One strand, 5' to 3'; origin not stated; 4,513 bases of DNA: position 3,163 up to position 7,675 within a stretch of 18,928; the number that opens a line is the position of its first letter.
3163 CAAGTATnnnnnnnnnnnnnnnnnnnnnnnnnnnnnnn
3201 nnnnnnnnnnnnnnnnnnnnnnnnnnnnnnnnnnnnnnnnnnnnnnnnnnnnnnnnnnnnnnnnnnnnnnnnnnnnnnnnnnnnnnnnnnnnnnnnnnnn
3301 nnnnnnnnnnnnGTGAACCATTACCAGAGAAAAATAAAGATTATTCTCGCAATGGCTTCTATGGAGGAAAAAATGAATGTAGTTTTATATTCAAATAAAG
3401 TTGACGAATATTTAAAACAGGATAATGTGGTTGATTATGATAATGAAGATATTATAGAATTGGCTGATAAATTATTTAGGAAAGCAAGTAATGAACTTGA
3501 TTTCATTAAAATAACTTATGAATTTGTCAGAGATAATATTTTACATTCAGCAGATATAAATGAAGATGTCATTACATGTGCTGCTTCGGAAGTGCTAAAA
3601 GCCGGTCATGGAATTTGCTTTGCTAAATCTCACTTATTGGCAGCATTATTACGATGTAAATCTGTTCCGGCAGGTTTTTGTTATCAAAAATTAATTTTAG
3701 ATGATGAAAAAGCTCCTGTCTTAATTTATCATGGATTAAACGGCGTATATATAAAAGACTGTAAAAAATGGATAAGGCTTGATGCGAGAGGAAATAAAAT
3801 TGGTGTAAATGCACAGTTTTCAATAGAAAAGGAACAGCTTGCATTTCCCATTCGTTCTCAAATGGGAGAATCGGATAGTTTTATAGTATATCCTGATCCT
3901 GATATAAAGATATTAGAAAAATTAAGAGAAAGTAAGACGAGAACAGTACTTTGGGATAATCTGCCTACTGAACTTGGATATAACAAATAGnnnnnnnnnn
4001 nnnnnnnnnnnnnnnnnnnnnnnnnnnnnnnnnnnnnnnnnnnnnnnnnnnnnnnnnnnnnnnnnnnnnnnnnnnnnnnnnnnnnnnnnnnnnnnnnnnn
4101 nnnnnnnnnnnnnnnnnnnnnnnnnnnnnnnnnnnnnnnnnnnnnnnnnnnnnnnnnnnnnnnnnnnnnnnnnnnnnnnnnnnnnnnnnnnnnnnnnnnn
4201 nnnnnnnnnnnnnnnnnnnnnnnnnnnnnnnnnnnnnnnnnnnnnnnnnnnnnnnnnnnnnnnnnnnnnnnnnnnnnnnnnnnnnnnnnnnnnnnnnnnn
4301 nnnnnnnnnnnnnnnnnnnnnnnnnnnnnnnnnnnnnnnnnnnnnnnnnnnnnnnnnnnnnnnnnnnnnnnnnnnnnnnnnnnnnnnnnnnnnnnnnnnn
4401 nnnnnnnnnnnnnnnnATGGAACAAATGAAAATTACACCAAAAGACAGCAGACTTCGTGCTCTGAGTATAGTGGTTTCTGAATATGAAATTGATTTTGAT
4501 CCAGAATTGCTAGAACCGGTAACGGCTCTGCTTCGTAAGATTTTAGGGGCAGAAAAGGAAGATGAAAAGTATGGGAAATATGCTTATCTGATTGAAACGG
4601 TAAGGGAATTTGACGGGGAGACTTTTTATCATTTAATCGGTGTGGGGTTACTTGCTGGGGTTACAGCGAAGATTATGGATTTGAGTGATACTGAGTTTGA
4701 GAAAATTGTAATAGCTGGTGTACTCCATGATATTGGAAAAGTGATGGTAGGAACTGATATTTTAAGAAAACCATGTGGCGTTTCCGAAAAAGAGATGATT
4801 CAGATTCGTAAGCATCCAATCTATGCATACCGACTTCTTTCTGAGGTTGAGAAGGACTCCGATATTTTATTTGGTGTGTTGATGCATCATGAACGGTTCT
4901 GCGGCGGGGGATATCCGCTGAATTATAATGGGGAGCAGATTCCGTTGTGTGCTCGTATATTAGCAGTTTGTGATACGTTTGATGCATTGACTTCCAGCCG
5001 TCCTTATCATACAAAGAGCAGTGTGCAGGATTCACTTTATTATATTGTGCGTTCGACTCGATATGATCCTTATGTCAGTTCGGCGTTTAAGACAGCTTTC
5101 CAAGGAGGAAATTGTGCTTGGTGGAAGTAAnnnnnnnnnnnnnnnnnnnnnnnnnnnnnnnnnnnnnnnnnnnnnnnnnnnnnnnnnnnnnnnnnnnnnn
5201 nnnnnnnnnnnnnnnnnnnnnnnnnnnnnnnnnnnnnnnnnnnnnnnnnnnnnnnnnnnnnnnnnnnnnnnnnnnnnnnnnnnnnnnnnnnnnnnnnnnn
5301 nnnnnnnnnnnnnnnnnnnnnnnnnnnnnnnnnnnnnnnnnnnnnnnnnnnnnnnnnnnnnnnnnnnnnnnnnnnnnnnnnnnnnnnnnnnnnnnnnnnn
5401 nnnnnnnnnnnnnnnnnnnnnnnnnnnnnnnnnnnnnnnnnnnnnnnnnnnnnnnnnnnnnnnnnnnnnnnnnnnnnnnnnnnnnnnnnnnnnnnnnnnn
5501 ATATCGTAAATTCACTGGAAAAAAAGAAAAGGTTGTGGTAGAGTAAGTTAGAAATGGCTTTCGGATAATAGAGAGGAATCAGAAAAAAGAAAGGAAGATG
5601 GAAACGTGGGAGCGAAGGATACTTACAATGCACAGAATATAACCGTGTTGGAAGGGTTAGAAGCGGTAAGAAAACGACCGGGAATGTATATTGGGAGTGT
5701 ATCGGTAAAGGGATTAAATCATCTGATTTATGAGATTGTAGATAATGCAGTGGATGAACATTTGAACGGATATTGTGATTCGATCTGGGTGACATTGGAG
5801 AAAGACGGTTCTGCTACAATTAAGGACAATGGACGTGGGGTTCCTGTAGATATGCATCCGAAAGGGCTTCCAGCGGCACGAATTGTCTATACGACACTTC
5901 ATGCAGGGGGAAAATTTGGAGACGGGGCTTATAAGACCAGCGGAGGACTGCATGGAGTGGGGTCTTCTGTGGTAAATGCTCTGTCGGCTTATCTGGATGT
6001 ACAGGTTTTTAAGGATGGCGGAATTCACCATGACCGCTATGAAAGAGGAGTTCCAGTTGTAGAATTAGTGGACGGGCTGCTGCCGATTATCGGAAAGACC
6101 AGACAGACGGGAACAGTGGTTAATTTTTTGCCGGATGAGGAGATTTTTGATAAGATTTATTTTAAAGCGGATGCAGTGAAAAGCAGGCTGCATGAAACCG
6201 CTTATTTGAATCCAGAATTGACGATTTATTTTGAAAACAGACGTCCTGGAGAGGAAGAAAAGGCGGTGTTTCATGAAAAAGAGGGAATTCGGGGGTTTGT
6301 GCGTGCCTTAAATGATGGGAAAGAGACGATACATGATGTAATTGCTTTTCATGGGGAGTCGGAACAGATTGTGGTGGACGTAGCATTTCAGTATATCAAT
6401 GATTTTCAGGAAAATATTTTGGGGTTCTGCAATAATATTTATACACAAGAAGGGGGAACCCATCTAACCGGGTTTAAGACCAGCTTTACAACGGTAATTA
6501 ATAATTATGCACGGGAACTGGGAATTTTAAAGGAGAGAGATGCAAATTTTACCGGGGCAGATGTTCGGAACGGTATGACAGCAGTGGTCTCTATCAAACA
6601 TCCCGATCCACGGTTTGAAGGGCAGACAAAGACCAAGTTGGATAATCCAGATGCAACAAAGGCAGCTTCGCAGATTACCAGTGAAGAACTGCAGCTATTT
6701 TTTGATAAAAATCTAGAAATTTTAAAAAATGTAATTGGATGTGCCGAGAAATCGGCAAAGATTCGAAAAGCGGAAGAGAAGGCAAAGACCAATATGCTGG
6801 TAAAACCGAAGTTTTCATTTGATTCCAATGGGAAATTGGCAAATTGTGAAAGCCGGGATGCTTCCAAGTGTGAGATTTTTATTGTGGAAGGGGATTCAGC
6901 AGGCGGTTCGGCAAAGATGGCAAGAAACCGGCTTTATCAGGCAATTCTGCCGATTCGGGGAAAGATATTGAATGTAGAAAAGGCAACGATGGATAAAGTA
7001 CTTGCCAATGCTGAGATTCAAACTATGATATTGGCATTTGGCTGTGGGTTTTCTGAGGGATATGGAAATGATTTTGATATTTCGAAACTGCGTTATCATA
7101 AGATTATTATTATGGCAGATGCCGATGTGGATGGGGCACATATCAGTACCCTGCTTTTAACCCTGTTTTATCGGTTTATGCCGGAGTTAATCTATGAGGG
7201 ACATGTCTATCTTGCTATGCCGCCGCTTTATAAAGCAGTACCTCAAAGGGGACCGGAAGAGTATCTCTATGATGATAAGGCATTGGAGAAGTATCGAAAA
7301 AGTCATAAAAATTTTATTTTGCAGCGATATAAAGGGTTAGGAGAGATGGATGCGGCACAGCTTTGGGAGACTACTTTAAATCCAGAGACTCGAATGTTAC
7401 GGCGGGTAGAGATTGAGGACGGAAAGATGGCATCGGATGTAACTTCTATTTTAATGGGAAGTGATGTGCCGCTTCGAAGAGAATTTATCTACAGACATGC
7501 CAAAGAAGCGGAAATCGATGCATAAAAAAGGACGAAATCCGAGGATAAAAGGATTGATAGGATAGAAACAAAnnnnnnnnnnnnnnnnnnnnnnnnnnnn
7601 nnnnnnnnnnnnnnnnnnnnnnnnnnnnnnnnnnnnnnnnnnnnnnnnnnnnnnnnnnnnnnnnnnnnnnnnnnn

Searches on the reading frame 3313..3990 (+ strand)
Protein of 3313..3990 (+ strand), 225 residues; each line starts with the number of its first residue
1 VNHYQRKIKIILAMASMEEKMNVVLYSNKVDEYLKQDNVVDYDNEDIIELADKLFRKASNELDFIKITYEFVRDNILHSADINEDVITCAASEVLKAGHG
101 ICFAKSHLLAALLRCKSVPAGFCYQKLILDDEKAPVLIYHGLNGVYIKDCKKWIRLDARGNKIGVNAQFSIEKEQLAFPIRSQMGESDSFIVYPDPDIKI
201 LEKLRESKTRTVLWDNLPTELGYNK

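Call 8: search_protein_families(library=pfam, proteins=[window:3313-3990:+], max_evalue=0.001)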
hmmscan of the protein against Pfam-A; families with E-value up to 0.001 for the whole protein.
window:3313-3990:+ (225 aa): 1 family
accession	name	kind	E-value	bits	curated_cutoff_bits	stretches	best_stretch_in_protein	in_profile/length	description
PF01841.26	Transglut_core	-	1.9e-10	41.4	23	1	49-158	2-108/108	Transglutaminase-like superfamily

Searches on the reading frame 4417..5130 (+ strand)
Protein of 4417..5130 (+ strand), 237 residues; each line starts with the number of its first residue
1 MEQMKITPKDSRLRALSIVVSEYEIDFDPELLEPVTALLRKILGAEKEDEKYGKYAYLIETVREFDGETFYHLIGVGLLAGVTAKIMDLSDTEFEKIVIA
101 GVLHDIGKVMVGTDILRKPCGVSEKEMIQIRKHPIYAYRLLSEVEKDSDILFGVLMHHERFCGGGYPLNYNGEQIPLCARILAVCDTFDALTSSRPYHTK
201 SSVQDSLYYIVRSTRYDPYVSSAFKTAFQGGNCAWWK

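Call 8: search_protein_families(library=pfam, proteins=[window:4417-5130:+], max_evalue=0.001)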
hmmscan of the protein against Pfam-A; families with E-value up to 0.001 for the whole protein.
window:4417-5130:+ (237 aa): 2 families
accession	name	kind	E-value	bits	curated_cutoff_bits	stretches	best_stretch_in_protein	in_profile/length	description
PF13487.12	HD_5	-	1.5e-26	93.6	27.2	1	79-219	24-169/170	HD domain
PF01966.28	HD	-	2.2e-16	60.6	22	1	69-190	1-115/116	HD domain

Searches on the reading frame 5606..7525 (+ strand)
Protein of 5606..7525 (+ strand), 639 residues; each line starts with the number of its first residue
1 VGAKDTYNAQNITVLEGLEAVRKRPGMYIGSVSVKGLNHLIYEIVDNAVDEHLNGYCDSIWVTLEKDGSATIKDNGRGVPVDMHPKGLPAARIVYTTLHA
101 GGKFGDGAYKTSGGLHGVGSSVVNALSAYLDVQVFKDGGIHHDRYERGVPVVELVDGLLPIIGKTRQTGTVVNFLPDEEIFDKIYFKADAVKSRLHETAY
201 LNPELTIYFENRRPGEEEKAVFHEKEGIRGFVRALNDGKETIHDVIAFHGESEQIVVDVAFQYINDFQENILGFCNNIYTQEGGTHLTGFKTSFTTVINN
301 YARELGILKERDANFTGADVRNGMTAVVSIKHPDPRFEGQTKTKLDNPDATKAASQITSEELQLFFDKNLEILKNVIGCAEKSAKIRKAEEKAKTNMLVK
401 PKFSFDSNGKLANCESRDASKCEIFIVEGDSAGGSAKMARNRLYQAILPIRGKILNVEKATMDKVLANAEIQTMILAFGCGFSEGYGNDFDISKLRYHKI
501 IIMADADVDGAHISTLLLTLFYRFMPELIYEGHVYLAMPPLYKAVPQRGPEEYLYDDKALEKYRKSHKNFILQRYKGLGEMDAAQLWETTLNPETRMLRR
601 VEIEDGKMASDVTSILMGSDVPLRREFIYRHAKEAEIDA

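Call 8: search_protein_families(library=pfam, proteins=[window:5606-7525:+], max_evalue=0.001)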
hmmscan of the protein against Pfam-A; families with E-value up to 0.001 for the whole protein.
window:5606-7525:+ (639 aa): 4 families
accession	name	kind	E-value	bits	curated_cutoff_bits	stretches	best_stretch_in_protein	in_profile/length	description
PF00204.31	DNA_gyraseB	-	2.2e-56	190.5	27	1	227-395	1-172/173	DNA gyrase B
PF00986.26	DNA_gyraseB_C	-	2e-24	86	29.8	1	568-628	2-62/63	DNA gyrase B subunit, carboxyl terminus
PF01751.28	Toprim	-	1.5e-17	63.9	23.1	1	423-536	1-93/96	Toprim domain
PF02518.31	HATPase_c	-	1.9e-14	54.5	26.4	1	35-131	4-88/111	Histidine kinase-, DNA gyrase B-, and HSP90-like ATPase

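Call 91: search_protein_families(library=ncbifam, proteins=[window:5606-7525:+], max_evalue=0.001)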
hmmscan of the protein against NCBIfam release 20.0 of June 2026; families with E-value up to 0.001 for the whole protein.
window:5606-7525:+ (639 aa): 5 families
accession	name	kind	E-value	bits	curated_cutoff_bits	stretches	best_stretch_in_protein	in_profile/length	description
NF004189.0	PRK05644.1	subfamily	7.1e-258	857.2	740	1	4-637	7-639/641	DNA gyrase subunit B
NF011501.0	PRK14939.1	subfamily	4.6e-246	819.1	796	2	4-563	7-559/803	DNA gyrase subunit B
TIGR01059.1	gyrB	equivalog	9.3e-244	810.7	882.4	1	7-635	1-634/639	DNA topoisomerase (ATP-hydrolyzing) subunit B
TIGR01058.1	parE_Gpos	equivalog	1.3e-225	750.6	899.95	1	5-629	3-624/637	DNA topoisomerase IV subunit B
TIGR01055.1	parE_Gneg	equivalog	3.7e-158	527.8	723.35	1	5-630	2-620/625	DNA topoisomerase IV subunit B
